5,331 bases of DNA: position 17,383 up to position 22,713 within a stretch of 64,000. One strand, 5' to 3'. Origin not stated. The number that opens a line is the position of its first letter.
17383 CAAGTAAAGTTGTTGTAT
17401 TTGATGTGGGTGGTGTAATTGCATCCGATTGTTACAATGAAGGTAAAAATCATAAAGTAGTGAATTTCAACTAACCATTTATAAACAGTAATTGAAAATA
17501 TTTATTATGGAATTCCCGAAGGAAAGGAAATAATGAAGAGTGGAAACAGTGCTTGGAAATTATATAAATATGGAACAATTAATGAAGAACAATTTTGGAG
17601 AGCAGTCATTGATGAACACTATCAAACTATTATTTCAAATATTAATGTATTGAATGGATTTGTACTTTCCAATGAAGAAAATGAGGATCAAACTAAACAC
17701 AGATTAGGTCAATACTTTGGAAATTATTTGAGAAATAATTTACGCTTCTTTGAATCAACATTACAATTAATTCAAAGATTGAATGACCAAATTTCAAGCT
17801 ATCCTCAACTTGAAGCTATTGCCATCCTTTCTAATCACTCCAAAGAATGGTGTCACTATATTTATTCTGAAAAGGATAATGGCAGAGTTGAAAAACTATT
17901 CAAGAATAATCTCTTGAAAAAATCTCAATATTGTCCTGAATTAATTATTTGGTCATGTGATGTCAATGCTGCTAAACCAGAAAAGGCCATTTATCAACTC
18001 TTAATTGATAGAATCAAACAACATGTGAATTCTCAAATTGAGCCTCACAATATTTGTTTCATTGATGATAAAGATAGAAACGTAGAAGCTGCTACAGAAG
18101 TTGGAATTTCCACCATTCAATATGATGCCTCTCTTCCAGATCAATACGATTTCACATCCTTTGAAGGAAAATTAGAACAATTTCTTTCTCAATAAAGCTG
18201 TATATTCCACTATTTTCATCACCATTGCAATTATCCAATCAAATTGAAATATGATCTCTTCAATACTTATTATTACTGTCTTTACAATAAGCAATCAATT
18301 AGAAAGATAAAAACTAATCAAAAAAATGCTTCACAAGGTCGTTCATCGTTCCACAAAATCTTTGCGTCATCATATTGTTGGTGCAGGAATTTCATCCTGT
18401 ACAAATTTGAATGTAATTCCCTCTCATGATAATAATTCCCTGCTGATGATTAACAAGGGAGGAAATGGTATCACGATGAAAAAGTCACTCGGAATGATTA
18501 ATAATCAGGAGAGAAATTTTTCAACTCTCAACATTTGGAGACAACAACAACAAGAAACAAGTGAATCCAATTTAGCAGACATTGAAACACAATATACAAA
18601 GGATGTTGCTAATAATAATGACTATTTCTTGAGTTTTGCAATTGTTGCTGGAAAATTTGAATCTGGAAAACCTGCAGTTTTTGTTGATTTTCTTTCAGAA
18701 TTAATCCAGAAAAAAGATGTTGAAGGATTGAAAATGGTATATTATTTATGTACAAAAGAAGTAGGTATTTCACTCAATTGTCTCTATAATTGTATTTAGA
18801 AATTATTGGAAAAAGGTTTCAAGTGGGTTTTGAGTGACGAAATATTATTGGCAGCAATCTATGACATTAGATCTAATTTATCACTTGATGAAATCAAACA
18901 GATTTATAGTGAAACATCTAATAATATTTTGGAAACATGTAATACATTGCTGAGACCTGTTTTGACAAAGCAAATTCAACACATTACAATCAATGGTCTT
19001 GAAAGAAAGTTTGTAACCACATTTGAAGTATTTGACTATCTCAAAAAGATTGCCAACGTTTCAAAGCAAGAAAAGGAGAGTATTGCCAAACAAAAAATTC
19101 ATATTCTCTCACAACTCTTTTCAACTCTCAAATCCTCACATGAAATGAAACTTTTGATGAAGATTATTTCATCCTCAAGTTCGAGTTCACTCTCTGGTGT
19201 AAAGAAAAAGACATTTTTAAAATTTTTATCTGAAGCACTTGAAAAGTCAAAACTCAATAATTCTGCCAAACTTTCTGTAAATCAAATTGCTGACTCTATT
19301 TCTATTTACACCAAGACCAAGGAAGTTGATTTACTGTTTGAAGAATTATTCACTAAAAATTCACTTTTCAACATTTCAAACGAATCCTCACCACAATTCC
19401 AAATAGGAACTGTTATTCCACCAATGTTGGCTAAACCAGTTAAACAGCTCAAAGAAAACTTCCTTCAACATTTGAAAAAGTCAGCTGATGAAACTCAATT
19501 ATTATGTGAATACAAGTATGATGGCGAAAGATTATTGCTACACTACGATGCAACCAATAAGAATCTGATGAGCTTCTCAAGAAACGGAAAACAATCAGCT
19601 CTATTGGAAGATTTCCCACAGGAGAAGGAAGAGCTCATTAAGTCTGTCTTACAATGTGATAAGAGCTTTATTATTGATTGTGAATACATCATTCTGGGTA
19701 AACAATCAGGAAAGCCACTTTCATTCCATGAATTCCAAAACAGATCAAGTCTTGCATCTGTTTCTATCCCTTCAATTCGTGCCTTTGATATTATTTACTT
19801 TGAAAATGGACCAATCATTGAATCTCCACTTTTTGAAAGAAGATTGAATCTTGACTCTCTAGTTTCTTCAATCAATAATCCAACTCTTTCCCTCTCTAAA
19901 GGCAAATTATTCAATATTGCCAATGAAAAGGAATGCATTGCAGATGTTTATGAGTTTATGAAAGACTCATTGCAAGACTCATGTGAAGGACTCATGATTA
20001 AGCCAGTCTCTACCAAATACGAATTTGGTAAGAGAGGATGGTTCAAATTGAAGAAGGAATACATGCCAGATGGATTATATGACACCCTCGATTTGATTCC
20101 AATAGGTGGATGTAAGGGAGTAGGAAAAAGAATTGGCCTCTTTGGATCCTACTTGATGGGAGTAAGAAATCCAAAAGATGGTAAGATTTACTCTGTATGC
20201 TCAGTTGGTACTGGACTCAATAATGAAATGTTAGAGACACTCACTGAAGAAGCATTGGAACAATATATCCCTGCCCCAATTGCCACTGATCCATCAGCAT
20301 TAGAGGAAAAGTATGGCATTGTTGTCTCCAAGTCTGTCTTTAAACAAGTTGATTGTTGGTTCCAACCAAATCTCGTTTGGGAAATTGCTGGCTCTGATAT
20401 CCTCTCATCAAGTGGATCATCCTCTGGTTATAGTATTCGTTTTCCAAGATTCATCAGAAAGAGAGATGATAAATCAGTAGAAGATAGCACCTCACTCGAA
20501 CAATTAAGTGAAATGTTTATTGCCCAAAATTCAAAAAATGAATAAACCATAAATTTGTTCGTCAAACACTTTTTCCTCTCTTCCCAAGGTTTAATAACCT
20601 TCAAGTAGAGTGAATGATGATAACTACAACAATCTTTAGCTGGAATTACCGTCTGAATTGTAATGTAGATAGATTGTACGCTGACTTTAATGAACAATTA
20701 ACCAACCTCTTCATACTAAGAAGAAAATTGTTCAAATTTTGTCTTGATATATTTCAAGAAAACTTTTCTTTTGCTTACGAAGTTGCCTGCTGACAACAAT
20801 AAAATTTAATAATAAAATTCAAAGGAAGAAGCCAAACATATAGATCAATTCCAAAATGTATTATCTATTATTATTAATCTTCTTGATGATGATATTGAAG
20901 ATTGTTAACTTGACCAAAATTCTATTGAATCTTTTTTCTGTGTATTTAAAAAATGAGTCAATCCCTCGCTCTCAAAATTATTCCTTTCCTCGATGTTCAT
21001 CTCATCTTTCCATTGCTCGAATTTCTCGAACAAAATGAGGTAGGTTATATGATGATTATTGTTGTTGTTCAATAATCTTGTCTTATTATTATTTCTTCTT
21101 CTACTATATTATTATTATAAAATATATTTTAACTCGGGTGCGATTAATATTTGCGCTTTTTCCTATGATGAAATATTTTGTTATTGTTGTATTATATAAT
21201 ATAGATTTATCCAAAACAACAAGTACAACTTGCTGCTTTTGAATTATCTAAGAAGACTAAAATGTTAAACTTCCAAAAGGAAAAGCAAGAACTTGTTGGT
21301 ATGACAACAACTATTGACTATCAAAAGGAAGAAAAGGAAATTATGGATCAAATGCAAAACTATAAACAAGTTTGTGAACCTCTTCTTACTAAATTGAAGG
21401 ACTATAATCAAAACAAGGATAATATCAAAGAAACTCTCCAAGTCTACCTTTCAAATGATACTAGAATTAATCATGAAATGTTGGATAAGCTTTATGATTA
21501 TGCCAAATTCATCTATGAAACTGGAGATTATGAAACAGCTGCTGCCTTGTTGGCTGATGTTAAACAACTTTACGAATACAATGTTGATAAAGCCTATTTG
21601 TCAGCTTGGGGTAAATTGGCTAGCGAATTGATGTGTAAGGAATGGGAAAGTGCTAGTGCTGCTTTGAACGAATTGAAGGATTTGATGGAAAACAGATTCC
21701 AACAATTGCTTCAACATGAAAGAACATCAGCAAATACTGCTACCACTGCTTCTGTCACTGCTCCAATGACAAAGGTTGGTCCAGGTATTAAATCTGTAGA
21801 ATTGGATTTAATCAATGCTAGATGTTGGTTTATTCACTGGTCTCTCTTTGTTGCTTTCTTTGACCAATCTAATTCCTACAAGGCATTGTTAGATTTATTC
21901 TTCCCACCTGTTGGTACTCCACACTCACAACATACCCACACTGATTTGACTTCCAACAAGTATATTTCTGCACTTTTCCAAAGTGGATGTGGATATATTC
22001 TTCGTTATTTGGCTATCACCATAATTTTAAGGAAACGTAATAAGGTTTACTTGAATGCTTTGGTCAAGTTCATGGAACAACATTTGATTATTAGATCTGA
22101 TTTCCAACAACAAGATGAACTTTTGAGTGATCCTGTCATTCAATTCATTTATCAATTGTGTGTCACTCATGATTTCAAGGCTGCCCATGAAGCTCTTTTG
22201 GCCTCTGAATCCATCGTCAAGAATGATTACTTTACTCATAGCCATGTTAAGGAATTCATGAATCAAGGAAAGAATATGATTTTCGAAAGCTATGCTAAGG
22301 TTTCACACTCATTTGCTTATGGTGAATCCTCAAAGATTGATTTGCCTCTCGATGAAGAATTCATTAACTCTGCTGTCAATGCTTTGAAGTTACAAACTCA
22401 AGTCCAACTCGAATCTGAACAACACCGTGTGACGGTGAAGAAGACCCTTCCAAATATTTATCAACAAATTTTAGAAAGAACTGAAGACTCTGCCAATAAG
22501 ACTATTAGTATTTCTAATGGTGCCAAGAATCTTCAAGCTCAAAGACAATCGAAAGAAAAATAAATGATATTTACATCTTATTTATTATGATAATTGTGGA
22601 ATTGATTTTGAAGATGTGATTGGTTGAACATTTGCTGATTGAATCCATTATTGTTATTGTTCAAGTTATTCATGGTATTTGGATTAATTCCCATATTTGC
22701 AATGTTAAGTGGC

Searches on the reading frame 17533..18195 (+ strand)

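Call 37: search_protein_families(library=pfam, proteins=[window:17533-18195:+], max_evalue=0.001)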
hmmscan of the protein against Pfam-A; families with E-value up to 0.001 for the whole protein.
window:17533-18195:+ (220 aa): 2 families
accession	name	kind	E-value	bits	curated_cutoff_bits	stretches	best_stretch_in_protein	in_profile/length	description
PF00702.32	Hydrolase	-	1.4e-05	26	26.4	1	108-191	117-191/191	haloacid dehalogenase-like hydrolase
PF13419.12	HAD_2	-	4.2e-05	24.2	23.8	1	102-195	92-176/178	Haloacid dehalogenase-like hydrolase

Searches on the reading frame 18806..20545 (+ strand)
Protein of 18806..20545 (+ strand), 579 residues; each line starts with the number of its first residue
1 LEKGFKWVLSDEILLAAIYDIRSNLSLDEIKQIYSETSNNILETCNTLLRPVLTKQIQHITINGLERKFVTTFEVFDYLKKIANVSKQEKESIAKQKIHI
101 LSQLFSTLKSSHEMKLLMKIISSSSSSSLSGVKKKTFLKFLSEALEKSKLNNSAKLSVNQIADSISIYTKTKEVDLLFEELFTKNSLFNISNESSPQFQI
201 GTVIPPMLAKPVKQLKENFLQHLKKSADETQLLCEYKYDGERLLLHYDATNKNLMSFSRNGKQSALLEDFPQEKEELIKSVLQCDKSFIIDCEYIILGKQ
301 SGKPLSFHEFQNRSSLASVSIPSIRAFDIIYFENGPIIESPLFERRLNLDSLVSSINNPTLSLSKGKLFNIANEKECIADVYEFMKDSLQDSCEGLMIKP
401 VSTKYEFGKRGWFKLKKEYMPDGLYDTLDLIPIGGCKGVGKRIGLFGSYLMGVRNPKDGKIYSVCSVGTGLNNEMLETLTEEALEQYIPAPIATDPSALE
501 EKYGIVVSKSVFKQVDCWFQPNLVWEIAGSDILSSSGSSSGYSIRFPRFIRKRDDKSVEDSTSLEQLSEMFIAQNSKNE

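Call 37: search_protein_families(library=pfam, proteins=[window:18806-20545:+], max_evalue=0.001)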
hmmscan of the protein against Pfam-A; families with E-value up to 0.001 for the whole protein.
window:18806-20545:+ (579 aa): 2 families
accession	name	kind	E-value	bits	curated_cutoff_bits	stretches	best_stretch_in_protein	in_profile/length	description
PF01068.26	DNA_ligase_A_M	-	1.8e-33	116.4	26.2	1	206-416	1-204/204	ATP dependent DNA ligase domain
PF04679.21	DNA_ligase_A_C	-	1.6e-16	60.9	27.5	1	444-556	3-94/94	ATP dependent DNA ligase C terminal region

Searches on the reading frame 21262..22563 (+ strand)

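Call 37: search_protein_families(library=pfam, proteins=[window:21262-22563:+], max_evalue=0.001)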
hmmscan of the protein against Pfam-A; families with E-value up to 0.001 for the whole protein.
window:21262-22563:+ (433 aa): 1 family
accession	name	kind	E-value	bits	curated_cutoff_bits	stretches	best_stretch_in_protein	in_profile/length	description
PF09440.15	eIF3_N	-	1.6e-07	32.2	26.8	1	4-83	49-132/133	eIF3 subunit 6 N terminal domain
